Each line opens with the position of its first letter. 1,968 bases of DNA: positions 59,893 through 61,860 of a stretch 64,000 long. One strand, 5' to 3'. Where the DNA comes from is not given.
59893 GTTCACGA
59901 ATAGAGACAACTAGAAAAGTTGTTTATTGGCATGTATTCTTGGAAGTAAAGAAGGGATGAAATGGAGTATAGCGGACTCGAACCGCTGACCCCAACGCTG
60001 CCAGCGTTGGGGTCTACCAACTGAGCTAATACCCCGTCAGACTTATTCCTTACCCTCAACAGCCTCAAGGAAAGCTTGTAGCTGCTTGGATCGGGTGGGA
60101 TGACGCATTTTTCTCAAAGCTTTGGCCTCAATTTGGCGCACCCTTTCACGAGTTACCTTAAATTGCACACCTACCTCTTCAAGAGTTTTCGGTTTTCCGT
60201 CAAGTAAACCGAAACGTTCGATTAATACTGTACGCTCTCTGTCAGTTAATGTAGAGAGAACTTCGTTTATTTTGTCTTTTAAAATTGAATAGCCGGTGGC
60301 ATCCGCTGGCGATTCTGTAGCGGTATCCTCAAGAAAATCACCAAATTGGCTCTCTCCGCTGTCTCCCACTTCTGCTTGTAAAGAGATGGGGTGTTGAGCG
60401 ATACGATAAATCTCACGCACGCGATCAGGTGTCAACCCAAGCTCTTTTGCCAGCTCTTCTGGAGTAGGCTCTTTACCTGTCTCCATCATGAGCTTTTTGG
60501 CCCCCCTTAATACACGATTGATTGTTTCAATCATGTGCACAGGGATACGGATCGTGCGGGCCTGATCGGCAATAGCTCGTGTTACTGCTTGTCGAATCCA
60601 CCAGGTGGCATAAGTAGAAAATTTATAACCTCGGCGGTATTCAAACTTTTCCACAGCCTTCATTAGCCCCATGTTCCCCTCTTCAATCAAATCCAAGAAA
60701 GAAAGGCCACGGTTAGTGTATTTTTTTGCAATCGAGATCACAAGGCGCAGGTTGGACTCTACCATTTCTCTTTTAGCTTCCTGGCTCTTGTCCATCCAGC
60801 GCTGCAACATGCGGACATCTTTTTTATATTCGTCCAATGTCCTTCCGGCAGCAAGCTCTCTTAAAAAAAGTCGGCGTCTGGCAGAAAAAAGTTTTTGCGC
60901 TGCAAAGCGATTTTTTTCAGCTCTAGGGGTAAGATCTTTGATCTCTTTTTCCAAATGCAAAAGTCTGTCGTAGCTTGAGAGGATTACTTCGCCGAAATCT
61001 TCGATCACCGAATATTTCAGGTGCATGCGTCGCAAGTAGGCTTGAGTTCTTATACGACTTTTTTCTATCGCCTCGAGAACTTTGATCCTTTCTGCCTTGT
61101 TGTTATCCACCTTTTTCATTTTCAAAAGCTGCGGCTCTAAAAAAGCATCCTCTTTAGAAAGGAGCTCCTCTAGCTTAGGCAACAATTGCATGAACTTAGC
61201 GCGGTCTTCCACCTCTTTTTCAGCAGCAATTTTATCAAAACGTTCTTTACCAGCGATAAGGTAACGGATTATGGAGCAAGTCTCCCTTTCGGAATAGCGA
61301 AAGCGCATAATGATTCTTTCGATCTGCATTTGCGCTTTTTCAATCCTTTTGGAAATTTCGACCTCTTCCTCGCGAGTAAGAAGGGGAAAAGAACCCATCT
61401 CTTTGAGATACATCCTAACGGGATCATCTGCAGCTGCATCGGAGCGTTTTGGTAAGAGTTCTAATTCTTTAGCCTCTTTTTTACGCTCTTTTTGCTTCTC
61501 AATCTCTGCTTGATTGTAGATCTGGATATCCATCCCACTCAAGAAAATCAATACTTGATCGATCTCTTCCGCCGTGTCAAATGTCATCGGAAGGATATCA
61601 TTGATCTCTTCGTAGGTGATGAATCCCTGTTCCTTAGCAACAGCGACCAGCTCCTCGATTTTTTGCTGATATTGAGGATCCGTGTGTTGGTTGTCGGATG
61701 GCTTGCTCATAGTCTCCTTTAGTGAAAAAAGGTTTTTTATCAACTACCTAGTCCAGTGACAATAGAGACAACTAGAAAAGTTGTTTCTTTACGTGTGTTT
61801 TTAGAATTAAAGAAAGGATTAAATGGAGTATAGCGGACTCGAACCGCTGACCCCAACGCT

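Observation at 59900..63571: Tandem, patchily diverged duplication of a complete rpoD + tRNA-Ala(GGC) module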

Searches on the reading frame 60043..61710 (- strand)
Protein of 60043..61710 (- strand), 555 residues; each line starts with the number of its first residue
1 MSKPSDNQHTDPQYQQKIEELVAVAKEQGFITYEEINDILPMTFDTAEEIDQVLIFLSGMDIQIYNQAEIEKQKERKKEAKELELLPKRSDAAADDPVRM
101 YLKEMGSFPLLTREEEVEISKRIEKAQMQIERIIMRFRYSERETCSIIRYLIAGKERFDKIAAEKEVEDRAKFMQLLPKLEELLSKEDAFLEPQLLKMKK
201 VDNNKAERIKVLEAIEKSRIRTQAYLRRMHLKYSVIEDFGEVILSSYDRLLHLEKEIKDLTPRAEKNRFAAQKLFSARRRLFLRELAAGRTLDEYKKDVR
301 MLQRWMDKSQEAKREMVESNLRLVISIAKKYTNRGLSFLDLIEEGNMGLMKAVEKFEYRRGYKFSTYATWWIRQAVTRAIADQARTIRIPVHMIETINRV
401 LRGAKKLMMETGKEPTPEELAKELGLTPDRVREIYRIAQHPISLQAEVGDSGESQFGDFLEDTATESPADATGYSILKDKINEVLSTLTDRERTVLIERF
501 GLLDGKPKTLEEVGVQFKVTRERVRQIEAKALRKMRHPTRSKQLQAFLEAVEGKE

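Call 15: find_encoding_contigs(protein=window:60043-61710:-, flank=6000, max_places=10)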
Protein window:60043-61710:- (555 aa): 2 contigs read that carry it; 2 places shown.
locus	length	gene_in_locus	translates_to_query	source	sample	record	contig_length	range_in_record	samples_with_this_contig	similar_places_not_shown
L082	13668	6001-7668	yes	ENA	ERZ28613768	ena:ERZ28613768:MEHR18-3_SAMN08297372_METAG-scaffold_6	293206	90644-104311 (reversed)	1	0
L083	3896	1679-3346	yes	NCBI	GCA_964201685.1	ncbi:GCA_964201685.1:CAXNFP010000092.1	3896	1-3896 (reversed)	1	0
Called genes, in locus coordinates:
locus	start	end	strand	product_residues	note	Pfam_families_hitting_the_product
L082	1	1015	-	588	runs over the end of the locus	PF04257:RecC_N (weak)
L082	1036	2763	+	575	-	PF07690:MFS_1, PF05977:MFS_3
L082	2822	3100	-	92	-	PF01649:Ribosomal_S20p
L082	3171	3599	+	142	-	-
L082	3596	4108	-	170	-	PF06054:CoiA_nuc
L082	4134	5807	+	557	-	PF03979:Sigma70_r1_1, PF00140:Sigma70_r1_2, PF04542:Sigma70_r2, PF04539:Sigma70_r3, PF04545:Sigma70_r4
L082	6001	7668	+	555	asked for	PF03979:Sigma70_r1_1, PF00140:Sigma70_r1_2, PF04542:Sigma70_r2, PF04539:Sigma70_r3, PF04545:Sigma70_r4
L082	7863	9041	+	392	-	PF00155:Aminotran_1_2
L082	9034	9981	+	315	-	PF04085:MreC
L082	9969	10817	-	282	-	-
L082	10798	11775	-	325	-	-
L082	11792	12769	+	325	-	PF00730:HhH-GPD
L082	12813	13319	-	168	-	-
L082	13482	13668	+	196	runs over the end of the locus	-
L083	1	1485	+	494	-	?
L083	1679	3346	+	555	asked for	PF03979:Sigma70_r1_1, PF00140:Sigma70_r1_2, PF04542:Sigma70_r2, PF04539:Sigma70_r3, PF04545:Sigma70_r4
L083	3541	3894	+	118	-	?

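Call 16: list_cluster_members(proteins=[window:60046-61710:-, window:61907-63577:-])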
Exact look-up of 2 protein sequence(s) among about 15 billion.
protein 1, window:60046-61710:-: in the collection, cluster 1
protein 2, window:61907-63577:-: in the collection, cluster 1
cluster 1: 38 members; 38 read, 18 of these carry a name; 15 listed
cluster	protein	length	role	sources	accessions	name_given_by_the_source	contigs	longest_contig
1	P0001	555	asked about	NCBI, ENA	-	-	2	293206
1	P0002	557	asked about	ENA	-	-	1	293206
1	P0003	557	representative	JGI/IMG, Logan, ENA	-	RNA polymerase primary sigma factor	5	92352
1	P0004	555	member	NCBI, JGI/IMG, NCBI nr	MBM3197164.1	MAG: RNA polymerase sigma factor [Chlamydiae bacterium] | RNA polymerase sigma factor [Chlamydiota bacterium]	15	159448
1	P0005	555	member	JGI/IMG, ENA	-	RNA polymerase primary sigma factor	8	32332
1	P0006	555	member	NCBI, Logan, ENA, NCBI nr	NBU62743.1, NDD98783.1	RNA polymerase sigma factor [bacterium] | RNA polymerase sigma factor [Chlamydiota bacterium]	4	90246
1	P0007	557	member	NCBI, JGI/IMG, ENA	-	RNA polymerase primary sigma factor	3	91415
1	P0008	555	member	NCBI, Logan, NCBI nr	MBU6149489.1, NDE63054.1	MAG: RNA polymerase sigma factor [Verrucomicrobia bacterium] | RNA polymerase sigma factor [Verrucomicrobiota bacterium]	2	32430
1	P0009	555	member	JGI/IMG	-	RNA polymerase primary sigma factor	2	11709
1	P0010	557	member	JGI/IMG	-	RNA polymerase primary sigma factor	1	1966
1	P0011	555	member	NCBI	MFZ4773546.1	MAG: RNA polymerase sigma factor [Chlamydiia bacterium]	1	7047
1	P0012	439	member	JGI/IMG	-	RNA polymerase primary sigma factor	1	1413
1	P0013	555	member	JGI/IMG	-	RNA polymerase primary sigma factor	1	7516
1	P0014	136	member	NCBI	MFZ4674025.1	MAG: RNA polymerase sigma factor region1.1 domain-containing protein, partial [Chlamydiia ...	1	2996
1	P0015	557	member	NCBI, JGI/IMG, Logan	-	RNA polymerase primary sigma factor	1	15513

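Call 25: find_related_loci(query=window:60043-61710:-, collection=metagenome_contigs, flank=4000)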
Query window:60043-61710:- (555 aa) in metagenome_contigs; peptide patterns used: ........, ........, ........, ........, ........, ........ (x = any residue, [..] = any of these).
560 stretches matched a pattern; 276 encode a relative of the query (tblastn E <= 1e-3); the best 80 are kept; 80 distinct loci.
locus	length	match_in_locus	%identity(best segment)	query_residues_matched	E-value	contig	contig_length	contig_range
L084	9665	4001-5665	98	1-555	0e+0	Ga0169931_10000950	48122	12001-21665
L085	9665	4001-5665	98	1-555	0e+0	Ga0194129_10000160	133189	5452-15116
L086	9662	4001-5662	97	1-554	0e+0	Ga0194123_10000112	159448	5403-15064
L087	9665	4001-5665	95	1-555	0e+0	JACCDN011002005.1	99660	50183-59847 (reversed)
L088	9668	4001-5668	84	1-555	0e+0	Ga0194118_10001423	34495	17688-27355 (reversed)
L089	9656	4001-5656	83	1-552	0e+0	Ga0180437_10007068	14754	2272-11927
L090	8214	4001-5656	82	1-552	0e+0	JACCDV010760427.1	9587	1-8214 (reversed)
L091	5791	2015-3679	83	1-555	0e+0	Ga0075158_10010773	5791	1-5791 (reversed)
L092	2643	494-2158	83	1-555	0e+0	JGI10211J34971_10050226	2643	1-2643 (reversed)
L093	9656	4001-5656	82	1-552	0e+0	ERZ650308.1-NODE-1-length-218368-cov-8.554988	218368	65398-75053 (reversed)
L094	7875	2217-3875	84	1-553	0e+0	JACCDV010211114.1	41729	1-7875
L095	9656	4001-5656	82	1-552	0e+0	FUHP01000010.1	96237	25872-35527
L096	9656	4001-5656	81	1-552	0e+0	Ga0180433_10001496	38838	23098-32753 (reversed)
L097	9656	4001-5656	81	1-553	0e+0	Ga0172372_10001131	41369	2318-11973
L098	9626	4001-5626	81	12-553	0e+0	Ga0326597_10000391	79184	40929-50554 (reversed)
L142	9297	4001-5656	79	1-552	0e+0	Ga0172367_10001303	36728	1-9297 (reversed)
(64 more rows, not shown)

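Call 38: search_solved_structures(query=window:60043-61710:-, show_alignments=1, max_evalue=1e-50)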
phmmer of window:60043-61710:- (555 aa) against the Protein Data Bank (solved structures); distinct sequences matched with E-value up to 1e-50: 55.
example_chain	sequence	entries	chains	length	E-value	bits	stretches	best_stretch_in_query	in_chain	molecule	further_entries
7xya_F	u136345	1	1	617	1.5e-115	390.1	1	278-549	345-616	RNA polymerase sigma factor RpoD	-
7ye1_F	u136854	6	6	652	1.7e-115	389.9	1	194-549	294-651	RNA polymerase sigma factor RpoD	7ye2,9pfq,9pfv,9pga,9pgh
7ubm_F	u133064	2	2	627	1.1e-114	387.2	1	262-549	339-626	RNA polymerase sigma factor RpoD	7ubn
6ldi_F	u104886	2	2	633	1.7e-114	386.6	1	262-549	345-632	RNA polymerase sigma factor RpoD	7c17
4jkr_F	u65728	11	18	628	2.8e-114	386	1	262-549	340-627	RNA polymerase sigma factor RpoD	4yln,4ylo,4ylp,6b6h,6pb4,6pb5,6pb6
8ad1_F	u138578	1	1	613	6.1e-114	384.8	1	262-549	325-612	RNA polymerase sigma factor RpoD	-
6n57_L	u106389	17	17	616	7.6e-114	384.5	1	262-549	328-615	RNA polymerase sigma factor RpoD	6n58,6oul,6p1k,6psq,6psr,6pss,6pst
7bef_F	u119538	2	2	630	8.1e-114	384.4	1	262-549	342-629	RNA polymerase sigma factor RpoD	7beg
4jk1_X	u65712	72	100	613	8.8e-114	384.3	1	262-549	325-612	Escherichia coli RNA polymerase sigma70 subunit | RNA polymerase sigma factor RpoD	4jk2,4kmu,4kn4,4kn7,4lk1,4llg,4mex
3iyd_F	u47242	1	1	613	1.2e-113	383.8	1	262-549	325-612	RNA polymerase sigma factor rpoD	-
8ftd_L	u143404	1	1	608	1.2e-113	383.8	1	261-549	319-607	RNA polymerase sigma factor RpoD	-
6n61_F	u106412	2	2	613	1.7e-113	383.3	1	262-549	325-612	RNA polymerase sigma factor RpoD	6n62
6n60_F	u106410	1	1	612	1.8e-113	383.2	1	261-549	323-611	RNA polymerase sigma factor RpoD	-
6p18_F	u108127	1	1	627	2.1e-113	383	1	262-549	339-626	RNA polymerase sigma factor RpoD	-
7n4e_F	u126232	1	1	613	1.6e-112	380.1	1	262-549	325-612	RNA polymerase sigma factor RpoD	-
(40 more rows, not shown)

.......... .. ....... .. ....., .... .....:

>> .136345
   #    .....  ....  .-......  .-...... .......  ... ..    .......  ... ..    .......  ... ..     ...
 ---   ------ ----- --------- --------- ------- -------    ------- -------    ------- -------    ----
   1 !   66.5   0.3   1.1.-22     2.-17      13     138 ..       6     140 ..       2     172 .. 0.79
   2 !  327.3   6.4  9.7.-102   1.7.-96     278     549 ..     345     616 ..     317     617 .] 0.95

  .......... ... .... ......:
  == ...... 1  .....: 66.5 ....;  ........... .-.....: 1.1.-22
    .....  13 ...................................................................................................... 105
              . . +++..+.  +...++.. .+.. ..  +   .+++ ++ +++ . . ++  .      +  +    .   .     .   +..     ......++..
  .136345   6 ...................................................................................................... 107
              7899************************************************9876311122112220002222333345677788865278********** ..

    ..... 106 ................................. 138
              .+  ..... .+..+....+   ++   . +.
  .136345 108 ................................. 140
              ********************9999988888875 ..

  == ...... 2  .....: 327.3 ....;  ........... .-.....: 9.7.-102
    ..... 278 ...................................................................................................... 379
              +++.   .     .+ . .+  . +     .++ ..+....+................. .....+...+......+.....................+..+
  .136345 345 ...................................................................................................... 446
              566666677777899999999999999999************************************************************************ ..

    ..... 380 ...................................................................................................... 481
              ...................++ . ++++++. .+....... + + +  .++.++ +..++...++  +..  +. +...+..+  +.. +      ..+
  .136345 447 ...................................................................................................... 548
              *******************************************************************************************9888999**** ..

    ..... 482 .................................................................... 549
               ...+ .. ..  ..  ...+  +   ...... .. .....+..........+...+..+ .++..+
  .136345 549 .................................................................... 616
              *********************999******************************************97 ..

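Call 46: find_encoding_contigs(protein=P0010, flank=6000, max_places=6)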
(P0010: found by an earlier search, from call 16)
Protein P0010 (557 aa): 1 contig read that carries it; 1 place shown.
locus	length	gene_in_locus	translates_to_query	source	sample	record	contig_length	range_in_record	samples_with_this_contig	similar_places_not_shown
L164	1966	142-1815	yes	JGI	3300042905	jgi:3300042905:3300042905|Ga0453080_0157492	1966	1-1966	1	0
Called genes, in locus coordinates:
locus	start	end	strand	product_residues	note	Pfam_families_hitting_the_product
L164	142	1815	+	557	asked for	PF03979:Sigma70_r1_1, PF00140:Sigma70_r1_2, PF04542:Sigma70_r2, PF04539:Sigma70_r3, PF04545:Sigma70_r4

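Call 48: find_encoding_contigs(protein=P0014, flank=6000, max_places=6)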
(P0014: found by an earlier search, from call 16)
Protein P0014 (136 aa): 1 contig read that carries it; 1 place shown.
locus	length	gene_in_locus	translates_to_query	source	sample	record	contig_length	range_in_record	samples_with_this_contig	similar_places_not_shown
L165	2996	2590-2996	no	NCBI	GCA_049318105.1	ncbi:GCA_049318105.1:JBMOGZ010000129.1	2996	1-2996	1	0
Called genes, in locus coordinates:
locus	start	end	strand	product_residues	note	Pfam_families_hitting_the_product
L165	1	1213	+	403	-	?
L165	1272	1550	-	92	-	PF01649:Ribosomal_S20p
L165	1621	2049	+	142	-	-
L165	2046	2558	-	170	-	PF06054:CoiA_nuc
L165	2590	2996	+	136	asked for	PF03979:Sigma70_r1_1, PF00140:Sigma70_r1_2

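Call 49: find_encoding_contigs(protein=P0006, flank=4000, max_places=8)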
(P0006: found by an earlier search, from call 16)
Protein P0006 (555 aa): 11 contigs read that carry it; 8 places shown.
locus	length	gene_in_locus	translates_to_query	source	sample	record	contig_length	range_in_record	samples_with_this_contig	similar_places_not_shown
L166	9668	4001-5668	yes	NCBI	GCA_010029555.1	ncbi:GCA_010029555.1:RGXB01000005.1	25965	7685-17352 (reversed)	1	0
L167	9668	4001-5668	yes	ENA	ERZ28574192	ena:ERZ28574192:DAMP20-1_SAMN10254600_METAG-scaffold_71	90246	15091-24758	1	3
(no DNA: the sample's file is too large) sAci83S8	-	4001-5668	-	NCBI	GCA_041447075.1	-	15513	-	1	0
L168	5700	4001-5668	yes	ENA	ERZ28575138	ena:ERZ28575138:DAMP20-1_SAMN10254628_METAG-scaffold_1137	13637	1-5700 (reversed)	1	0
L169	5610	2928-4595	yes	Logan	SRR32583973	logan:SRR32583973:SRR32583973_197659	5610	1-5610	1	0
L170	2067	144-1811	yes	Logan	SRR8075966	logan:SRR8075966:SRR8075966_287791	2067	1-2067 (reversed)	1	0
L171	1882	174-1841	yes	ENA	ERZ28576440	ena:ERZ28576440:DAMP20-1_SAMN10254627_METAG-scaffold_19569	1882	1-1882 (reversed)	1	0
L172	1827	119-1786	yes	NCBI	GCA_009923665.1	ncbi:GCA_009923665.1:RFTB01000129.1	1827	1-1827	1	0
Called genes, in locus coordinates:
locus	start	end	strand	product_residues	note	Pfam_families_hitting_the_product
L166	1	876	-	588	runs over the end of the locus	PF04257:RecC_N (weak)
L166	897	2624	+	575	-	PF07690:MFS_1, PF05977:MFS_3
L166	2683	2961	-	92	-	PF01649:Ribosomal_S20p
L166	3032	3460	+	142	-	-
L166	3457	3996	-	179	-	PF06054:CoiA_nuc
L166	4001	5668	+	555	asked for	PF03979:Sigma70_r1_1, PF00140:Sigma70_r1_2, PF04542:Sigma70_r2, PF04539:Sigma70_r3, PF04545:Sigma70_r4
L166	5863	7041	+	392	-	PF00155:Aminotran_1_2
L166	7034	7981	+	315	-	PF04085:MreC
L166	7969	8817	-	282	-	-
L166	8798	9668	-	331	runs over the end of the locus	-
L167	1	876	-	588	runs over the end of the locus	PF04257:RecC_N (weak)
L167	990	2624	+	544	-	PF07690:MFS_1, PF05977:MFS_3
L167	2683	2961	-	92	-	PF01649:Ribosomal_S20p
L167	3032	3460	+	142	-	-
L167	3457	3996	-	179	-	PF06054:CoiA_nuc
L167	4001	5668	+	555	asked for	PF03979:Sigma70_r1_1, PF00140:Sigma70_r1_2, PF04542:Sigma70_r2, PF04539:Sigma70_r3, PF04545:Sigma70_r4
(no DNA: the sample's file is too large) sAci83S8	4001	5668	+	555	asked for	PF03979:Sigma70_r1_1, PF00140:Sigma70_r1_2, PF04542:Sigma70_r2, PF04539:Sigma70_r3, PF04545:Sigma70_r4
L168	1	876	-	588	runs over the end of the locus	PF04257:RecC_N (weak)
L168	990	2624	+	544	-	PF07690:MFS_1, PF05977:MFS_3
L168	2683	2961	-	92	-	PF01649:Ribosomal_S20p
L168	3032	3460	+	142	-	-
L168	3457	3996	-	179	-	PF06054:CoiA_nuc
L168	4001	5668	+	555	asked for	PF03979:Sigma70_r1_1, PF00140:Sigma70_r1_2, PF04542:Sigma70_r2, PF04539:Sigma70_r3, PF04545:Sigma70_r4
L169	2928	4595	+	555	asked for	PF03979:Sigma70_r1_1, PF00140:Sigma70_r1_2, PF04542:Sigma70_r2, PF04539:Sigma70_r3, PF04545:Sigma70_r4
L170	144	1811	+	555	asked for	PF03979:Sigma70_r1_1, PF00140:Sigma70_r1_2, PF04542:Sigma70_r2, PF04539:Sigma70_r3, PF04545:Sigma70_r4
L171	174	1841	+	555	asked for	PF03979:Sigma70_r1_1, PF00140:Sigma70_r1_2, PF04542:Sigma70_r2, PF04539:Sigma70_r3, PF04545:Sigma70_r4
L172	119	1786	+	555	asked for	PF03979:Sigma70_r1_1, PF00140:Sigma70_r1_2, PF04542:Sigma70_r2, PF04539:Sigma70_r3, PF04545:Sigma70_r4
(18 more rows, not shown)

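Call 50: find_encoding_contigs(protein=P0015, flank=4000, max_places=8)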
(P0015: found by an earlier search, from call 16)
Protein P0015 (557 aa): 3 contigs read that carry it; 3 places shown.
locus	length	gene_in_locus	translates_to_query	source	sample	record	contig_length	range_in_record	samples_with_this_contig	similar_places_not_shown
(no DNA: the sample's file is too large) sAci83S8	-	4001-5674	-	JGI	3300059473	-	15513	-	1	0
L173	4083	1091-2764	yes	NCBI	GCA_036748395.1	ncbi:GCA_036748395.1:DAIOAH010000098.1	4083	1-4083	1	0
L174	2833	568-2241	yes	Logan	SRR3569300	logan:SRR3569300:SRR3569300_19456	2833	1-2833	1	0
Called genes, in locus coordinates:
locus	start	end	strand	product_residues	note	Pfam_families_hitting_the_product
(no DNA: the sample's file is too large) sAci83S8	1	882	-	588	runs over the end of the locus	PF04257:RecC_N (weak)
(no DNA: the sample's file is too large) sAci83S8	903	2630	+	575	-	PF07690:MFS_1, PF05977:MFS_3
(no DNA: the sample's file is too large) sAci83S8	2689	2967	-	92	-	PF01649:Ribosomal_S20p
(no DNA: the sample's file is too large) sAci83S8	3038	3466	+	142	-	-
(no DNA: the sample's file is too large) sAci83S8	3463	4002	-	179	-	PF06054:CoiA_nuc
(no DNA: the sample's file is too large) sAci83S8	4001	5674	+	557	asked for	PF03979:Sigma70_r1_1, PF00140:Sigma70_r1_2, PF04542:Sigma70_r2, PF04539:Sigma70_r3, PF04545:Sigma70_r4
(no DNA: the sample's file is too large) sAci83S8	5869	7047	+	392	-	PF00155:Aminotran_1_2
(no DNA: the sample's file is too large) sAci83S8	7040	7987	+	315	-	PF04085:MreC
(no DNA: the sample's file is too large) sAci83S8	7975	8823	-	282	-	-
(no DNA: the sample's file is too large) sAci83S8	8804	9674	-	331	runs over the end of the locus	-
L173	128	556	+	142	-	-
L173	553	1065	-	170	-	PF06054:CoiA_nuc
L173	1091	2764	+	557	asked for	PF03979:Sigma70_r1_1, PF00140:Sigma70_r1_2, PF04542:Sigma70_r2, PF04539:Sigma70_r3, PF04545:Sigma70_r4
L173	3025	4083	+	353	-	?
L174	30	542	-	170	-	PF06054:CoiA_nuc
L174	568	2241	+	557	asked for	PF03979:Sigma70_r1_1, PF00140:Sigma70_r1_2, PF04542:Sigma70_r2, PF04539:Sigma70_r3, PF04545:Sigma70_r4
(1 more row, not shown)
